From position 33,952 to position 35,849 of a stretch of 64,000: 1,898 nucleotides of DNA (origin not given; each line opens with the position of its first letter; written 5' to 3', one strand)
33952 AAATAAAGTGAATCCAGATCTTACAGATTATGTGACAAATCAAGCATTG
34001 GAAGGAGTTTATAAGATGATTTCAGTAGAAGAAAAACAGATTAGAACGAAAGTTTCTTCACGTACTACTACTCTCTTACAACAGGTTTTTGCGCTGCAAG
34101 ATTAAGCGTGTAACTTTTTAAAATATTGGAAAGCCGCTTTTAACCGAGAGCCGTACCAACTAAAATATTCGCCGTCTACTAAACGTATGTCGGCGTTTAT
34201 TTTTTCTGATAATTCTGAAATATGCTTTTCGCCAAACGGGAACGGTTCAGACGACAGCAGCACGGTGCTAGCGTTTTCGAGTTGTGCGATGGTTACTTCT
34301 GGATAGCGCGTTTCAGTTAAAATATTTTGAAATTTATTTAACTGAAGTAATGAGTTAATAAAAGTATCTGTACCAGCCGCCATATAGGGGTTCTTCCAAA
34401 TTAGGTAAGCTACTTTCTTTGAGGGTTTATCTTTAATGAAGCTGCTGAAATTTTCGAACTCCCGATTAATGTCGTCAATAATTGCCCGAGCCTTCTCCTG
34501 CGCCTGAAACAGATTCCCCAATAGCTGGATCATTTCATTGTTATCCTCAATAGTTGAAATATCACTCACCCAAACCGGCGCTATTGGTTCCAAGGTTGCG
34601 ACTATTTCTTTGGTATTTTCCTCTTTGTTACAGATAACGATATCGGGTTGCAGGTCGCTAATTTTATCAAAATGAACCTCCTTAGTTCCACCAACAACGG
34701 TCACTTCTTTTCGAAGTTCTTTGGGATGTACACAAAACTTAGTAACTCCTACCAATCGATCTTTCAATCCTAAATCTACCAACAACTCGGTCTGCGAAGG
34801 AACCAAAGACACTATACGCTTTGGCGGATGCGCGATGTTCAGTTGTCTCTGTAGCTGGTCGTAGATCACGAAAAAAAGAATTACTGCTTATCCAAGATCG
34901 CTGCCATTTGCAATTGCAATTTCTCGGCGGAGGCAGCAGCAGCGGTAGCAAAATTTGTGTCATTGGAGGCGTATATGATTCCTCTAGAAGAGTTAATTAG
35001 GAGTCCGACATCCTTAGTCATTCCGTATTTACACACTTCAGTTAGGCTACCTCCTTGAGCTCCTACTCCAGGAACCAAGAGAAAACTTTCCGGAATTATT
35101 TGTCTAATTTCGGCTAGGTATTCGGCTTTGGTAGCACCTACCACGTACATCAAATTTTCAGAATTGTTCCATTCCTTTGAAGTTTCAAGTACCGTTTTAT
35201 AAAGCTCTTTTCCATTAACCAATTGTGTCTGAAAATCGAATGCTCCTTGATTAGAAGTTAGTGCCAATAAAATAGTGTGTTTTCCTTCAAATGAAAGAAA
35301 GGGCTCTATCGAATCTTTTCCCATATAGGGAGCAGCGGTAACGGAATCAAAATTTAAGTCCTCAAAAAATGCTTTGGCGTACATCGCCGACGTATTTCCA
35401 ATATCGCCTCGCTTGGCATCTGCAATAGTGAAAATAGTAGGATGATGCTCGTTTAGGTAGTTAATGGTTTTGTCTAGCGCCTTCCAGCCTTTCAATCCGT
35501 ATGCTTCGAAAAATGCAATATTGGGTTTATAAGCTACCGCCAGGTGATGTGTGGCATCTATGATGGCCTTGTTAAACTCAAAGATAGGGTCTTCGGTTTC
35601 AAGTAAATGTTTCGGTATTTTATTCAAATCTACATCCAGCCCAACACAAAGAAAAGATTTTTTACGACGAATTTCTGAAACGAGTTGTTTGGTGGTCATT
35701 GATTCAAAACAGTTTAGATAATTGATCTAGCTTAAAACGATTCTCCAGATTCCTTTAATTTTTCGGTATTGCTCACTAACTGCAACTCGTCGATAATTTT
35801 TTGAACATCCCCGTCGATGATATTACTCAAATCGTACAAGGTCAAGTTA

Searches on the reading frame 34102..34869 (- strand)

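Call 36: search_protein_families(library=pfam, proteins=[window:34102-34869:-], max_evalue=0.001)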
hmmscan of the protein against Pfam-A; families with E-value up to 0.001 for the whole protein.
window:34102-34869:- (255 aa): 1 family
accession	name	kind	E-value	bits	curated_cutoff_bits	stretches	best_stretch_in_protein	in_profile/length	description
PF01497.23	Peripla_BP_2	-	1.4e-27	97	27.5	1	19-187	1-174/235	Periplasmic binding protein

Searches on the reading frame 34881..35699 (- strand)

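Call 36: search_protein_families(library=pfam, proteins=[window:34881-35699:-], max_evalue=0.001)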
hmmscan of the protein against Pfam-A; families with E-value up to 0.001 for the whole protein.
window:34881-35699:- (272 aa): 1 family
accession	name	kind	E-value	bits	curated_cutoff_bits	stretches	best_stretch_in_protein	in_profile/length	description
PF00215.30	OMPdecase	-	4.8e-29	102.3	27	1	17-249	3-216/221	Orotidine 5'-phosphate decarboxylase / HUMPS family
